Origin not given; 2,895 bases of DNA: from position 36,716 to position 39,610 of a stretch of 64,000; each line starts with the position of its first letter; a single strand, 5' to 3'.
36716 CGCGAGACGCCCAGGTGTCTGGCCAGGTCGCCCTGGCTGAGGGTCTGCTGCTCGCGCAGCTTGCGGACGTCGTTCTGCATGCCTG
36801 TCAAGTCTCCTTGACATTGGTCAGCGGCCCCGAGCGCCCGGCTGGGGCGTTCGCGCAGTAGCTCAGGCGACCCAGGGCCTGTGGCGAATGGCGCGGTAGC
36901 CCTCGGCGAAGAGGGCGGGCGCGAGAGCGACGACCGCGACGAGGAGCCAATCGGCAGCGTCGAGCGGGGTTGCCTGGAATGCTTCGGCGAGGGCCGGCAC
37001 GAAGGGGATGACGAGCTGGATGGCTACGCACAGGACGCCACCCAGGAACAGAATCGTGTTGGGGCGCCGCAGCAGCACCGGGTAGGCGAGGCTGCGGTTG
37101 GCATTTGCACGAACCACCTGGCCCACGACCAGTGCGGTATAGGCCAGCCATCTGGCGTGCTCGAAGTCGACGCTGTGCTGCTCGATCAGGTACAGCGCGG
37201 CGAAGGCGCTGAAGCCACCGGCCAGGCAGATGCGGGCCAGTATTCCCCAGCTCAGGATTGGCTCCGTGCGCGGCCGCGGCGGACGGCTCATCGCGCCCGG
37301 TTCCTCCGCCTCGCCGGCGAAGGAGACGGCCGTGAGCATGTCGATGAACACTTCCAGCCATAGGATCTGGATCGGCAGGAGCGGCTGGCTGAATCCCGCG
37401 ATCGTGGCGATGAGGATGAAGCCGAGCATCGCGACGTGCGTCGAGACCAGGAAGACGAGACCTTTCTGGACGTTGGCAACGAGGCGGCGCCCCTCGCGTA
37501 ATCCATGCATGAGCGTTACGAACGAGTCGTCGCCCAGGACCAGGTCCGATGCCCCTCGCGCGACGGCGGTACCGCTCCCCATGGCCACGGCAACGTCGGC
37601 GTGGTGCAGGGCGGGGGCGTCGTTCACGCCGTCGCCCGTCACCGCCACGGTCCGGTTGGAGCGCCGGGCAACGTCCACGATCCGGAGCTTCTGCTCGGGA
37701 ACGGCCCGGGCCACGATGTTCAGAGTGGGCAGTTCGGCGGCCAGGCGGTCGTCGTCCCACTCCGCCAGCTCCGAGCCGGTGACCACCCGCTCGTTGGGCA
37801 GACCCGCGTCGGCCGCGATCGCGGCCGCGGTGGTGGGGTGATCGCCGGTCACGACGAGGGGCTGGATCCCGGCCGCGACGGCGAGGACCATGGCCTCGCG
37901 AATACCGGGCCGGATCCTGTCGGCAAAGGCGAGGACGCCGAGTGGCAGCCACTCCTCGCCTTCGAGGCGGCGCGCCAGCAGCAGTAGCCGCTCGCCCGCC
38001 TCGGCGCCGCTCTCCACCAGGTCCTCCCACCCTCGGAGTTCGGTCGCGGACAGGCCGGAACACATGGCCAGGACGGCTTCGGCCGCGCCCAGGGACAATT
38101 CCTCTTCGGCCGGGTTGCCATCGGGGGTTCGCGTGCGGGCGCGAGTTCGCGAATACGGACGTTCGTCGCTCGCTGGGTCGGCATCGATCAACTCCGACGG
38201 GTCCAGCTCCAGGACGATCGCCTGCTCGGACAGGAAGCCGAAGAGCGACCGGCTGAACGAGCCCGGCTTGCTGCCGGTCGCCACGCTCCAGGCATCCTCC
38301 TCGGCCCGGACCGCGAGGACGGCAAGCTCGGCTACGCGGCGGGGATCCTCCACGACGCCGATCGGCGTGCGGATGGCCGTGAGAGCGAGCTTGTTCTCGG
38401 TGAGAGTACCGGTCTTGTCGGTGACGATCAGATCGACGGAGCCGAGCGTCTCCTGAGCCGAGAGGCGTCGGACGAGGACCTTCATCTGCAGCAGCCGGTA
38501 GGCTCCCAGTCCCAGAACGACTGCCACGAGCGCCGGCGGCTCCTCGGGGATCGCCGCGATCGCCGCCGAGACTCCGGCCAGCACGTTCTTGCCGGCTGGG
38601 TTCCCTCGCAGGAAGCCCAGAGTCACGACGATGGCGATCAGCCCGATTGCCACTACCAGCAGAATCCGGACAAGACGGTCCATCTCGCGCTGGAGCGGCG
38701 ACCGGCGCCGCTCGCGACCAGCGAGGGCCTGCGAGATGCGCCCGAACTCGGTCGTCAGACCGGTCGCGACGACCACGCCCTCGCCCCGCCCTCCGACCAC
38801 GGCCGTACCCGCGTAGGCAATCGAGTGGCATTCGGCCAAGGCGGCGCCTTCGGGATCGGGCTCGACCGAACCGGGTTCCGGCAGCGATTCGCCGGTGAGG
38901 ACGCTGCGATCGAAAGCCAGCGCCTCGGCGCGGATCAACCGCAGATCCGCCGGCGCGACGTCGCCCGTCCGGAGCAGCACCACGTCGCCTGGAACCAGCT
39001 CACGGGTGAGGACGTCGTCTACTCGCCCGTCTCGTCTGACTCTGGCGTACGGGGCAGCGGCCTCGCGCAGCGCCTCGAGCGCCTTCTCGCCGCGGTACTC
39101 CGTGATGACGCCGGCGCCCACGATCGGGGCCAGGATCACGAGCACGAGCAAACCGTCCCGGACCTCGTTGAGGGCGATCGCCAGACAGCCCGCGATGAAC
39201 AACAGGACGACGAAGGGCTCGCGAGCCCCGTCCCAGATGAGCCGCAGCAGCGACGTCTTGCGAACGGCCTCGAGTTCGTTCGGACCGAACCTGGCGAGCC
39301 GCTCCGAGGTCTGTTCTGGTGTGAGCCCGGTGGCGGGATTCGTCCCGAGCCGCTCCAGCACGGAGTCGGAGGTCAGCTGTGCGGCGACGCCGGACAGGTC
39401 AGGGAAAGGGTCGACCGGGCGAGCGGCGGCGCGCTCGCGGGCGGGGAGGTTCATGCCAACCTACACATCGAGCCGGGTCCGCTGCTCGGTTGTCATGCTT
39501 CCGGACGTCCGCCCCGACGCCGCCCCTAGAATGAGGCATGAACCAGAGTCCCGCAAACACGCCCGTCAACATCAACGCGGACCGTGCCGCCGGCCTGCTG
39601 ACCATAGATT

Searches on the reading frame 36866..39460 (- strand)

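Call 52: search_protein_families(library=pfam, proteins=[window:36866-39460:-], max_evalue=0.00001)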
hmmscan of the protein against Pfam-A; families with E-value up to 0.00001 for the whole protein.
window:36866-39460:- (865 aa): 4 families
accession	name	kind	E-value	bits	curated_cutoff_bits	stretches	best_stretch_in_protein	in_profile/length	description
PF00122.25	E1-E2_ATPase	-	2.3e-42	145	28.1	1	135-324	3-179/181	E1-E2 ATPase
PF00689.26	Cation_ATPase_C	-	4.3e-36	124.7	27.3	1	692-857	2-174/175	Cation transporting ATPase, C-terminus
PF00690.31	Cation_ATPase_N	-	3.6e-17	62.2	20.4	1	28-93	3-68/69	Cation transporter/ATPase, N-terminus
PF00702.32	Hydrolase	-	1.5e-12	48.7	26.4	1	342-622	1-191/191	haloacid dehalogenase-like hydrolase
